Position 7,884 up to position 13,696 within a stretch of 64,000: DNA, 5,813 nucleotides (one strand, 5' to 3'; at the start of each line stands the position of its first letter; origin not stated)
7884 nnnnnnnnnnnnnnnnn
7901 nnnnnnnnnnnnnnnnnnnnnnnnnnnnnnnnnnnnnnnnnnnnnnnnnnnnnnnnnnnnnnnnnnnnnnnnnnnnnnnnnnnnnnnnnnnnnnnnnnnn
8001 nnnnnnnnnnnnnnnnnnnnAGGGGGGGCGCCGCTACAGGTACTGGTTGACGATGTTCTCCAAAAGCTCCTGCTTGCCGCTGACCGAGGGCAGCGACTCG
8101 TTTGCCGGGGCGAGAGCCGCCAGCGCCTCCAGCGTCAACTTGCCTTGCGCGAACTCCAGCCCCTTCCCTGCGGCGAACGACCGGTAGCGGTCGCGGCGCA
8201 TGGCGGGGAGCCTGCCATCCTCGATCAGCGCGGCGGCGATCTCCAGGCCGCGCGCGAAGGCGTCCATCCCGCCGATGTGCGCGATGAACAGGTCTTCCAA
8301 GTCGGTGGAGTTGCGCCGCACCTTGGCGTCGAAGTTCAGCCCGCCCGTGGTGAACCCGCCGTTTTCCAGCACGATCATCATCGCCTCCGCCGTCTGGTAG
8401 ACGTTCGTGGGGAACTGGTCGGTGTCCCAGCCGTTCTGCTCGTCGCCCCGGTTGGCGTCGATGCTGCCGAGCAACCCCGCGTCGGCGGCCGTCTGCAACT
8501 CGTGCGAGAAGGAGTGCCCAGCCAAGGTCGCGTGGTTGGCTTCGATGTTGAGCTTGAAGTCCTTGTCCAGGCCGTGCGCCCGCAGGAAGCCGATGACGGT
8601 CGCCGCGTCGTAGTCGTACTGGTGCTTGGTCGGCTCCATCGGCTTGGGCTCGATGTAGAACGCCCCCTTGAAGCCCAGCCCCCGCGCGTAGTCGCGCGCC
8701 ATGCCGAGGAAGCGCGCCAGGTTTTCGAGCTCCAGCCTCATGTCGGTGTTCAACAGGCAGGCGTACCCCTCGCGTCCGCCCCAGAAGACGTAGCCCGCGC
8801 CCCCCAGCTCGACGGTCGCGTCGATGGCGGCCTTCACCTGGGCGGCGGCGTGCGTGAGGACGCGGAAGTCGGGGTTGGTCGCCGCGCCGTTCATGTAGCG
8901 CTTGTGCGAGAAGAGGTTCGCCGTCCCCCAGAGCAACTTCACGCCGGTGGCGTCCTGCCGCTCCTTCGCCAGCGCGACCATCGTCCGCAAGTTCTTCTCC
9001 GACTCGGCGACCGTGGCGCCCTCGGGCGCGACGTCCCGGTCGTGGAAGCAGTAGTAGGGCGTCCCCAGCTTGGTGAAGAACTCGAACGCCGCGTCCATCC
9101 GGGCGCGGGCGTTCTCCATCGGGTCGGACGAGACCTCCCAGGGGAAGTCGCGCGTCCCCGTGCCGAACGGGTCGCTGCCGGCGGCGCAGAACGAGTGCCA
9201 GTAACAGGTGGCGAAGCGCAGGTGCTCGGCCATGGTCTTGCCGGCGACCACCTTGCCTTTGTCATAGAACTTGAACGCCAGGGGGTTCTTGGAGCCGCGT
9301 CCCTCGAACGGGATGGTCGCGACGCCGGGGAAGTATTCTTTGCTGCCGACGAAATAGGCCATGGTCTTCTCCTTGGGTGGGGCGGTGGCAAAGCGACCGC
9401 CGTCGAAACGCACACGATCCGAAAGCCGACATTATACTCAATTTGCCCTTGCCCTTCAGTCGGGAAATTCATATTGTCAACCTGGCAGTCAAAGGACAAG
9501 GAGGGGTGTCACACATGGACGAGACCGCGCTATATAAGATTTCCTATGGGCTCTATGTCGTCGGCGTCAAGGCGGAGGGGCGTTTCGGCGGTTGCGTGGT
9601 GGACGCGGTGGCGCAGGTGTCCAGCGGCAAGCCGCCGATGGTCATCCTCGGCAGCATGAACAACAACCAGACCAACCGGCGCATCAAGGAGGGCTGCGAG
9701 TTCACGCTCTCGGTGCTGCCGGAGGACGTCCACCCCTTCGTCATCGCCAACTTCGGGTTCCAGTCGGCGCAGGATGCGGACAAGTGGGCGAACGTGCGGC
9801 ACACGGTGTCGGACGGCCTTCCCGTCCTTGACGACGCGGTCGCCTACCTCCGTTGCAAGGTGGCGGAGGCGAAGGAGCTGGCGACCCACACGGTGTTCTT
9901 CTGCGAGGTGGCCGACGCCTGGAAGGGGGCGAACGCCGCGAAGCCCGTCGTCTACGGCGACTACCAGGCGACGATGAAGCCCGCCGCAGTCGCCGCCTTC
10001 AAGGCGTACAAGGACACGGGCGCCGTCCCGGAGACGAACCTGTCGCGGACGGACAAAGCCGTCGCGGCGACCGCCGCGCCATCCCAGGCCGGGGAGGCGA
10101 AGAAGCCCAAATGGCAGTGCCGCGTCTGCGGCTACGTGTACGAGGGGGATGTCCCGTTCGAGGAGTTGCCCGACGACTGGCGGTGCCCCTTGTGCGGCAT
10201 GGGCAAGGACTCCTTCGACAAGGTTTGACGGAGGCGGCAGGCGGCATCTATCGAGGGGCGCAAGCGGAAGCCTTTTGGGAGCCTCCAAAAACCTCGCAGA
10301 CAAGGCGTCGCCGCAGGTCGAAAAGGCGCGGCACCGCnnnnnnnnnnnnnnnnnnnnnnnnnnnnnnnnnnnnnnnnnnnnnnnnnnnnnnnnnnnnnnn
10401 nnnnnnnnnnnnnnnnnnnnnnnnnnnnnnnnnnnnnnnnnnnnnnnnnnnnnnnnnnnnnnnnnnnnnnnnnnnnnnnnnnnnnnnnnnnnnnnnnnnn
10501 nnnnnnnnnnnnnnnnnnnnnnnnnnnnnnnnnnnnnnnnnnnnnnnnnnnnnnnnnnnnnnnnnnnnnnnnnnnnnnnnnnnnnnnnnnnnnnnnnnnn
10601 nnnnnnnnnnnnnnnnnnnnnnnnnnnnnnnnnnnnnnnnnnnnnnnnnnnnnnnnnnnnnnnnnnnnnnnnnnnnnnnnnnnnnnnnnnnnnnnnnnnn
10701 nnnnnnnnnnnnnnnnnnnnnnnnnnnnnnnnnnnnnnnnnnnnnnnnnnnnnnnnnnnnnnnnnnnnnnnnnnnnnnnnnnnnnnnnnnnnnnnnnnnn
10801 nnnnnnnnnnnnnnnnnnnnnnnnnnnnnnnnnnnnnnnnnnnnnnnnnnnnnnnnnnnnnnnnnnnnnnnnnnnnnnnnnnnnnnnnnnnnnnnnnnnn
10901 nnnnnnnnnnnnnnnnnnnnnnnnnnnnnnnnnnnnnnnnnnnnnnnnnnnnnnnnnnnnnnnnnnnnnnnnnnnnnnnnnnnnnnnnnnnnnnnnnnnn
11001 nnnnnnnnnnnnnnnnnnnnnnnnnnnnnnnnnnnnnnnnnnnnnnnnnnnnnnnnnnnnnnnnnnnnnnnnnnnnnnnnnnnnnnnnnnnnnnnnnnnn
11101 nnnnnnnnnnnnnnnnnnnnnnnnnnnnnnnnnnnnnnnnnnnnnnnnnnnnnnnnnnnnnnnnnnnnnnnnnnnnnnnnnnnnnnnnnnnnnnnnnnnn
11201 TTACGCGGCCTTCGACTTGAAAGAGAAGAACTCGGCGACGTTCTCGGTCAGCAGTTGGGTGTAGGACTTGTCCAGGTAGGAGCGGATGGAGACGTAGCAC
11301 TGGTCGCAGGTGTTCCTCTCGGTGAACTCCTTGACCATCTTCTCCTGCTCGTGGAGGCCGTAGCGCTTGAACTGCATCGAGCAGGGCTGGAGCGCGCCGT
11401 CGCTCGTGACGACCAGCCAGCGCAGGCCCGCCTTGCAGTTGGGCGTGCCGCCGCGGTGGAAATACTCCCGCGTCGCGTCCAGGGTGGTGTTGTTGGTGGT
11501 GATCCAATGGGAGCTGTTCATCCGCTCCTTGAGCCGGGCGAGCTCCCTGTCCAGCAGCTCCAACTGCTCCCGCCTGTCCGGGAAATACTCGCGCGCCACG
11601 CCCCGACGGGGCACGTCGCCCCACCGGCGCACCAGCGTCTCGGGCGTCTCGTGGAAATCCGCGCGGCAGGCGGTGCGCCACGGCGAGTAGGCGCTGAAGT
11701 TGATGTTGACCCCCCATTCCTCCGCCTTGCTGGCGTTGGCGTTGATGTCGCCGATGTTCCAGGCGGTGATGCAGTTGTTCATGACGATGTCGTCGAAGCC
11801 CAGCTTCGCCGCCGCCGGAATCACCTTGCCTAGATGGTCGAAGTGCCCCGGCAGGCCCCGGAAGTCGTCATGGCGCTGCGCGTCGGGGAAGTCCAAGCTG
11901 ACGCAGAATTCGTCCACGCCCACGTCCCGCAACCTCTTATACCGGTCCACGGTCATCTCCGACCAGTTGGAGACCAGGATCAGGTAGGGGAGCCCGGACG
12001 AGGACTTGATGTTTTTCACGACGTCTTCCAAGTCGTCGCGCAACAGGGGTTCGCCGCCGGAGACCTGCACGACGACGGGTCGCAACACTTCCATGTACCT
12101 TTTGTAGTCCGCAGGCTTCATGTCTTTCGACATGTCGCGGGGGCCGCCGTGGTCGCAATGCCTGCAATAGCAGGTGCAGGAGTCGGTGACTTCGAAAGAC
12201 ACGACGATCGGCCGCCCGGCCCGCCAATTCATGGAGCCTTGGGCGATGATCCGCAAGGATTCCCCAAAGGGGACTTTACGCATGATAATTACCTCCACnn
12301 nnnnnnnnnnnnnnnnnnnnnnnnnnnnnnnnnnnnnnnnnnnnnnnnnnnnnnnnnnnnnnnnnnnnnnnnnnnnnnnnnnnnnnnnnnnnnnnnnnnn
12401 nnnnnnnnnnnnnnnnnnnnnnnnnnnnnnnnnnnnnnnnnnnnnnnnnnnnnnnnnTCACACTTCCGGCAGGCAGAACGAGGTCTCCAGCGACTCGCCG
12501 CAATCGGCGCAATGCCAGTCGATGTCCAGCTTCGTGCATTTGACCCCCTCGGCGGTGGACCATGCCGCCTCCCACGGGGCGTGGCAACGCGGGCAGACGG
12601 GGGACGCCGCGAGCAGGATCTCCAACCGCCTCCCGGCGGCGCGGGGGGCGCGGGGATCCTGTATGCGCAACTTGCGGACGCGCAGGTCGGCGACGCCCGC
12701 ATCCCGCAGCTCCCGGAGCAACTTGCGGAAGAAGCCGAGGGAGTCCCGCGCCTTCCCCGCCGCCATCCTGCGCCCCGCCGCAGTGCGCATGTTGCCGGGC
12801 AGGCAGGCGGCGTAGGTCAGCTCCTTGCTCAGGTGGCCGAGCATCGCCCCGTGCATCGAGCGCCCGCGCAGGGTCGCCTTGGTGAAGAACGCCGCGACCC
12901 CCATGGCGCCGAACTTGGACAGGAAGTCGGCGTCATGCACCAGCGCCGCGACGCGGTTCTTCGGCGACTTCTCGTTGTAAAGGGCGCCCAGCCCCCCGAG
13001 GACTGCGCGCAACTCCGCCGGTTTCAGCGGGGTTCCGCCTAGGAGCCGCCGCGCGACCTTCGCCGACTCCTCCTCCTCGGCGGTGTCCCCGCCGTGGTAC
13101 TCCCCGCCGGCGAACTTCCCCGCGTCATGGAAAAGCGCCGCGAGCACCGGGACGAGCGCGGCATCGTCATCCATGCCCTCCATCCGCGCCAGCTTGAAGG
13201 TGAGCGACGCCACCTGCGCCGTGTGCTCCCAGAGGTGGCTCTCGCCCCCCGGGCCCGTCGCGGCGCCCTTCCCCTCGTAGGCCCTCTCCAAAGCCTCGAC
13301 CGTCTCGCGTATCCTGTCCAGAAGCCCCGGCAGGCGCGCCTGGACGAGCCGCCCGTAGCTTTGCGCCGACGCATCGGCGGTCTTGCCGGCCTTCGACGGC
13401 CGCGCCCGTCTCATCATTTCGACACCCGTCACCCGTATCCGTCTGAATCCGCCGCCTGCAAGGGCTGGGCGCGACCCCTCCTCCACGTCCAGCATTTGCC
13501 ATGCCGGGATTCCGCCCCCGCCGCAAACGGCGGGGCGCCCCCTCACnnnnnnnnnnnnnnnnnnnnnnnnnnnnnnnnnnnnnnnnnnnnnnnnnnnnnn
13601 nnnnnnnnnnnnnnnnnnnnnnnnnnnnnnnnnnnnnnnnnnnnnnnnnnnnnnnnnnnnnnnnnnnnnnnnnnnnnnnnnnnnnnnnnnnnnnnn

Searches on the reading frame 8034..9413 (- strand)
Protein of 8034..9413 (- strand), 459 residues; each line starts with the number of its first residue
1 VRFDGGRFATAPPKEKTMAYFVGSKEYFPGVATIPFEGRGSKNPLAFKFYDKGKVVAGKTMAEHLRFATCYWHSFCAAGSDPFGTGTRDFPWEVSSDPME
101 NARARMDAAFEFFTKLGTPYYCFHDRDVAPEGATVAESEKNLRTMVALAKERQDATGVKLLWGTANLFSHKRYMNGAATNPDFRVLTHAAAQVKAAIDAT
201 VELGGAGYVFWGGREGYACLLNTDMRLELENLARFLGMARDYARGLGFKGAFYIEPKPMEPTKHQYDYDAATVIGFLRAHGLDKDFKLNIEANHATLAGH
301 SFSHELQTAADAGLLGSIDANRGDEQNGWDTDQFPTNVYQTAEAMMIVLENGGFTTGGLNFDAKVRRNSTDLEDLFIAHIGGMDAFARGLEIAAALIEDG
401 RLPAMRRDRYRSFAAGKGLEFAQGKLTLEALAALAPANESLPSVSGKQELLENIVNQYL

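Call 15: search_protein_families(library=pfam, proteins=[window:8034-9413:-], max_evalue=0.01)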
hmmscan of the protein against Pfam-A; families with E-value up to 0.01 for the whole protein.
window:8034-9413:- (459 aa): 1 family
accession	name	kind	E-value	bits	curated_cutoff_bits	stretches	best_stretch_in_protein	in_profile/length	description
PF01261.30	AP_endonuc_2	-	2.5e-07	31.1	31.1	1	151-304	35-169/249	Xylose isomerase-like TIM barrel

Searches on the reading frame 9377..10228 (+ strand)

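Call 15: search_protein_families(library=pfam, proteins=[window:9377-10228:+], max_evalue=0.01)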
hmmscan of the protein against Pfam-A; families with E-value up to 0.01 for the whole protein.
window:9377-10228:+ (283 aa): 3 families
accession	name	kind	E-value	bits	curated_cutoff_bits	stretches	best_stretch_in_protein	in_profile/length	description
PF01613.24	Flavin_Reduct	-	1e-26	94.3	27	1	53-195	2-146/153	Flavin reductase like domain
PF00301.25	Rubredoxin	-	8.9e-10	38.9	23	1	245-280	1-47/47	Rubredoxin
PF21349.2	RUBY_RBDX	-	1.4e-09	37.6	26.5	1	246-280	1-29/30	Rubrerythrin, rubredoxin-like domain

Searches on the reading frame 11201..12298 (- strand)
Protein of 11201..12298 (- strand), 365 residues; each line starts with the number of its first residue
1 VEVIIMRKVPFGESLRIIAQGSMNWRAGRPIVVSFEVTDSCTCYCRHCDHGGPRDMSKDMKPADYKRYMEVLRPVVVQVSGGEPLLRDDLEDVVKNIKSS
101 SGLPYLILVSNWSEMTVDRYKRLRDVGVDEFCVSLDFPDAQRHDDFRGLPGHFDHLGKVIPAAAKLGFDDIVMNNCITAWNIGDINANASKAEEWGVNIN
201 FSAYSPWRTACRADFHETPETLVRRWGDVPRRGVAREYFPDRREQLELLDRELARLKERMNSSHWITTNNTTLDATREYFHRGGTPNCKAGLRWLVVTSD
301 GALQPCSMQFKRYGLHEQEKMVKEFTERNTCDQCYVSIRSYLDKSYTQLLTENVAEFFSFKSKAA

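Call 15: search_protein_families(library=pfam, proteins=[window:11201-12298:-], max_evalue=0.01)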
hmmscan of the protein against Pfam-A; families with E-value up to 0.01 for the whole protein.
window:11201-12298:- (365 aa): 1 family
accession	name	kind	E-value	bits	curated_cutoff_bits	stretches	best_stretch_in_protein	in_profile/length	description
PF04055.27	Radical_SAM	-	2.2e-13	51.2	29.5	1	36-174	2-146/166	Radical SAM superfamily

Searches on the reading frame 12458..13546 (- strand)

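Call 15: search_protein_families(library=pfam, proteins=[window:12458-13546:-], max_evalue=0.01)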
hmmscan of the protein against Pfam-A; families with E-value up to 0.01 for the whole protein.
window:12458-13546:- (362 aa): 3 families
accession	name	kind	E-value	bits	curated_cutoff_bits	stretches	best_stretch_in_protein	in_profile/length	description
PF01966.28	HD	-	4.7e-06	27.3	22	1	106-176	2-73/116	HD domain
PF08668.18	HDOD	-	0.0036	17.2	22.9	1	103-147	93-135/196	HDOD domain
PF24042.1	DUF7351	-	0.0079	16.4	31.2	0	307-356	58-107/177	Domain of unknown function (DUF7351)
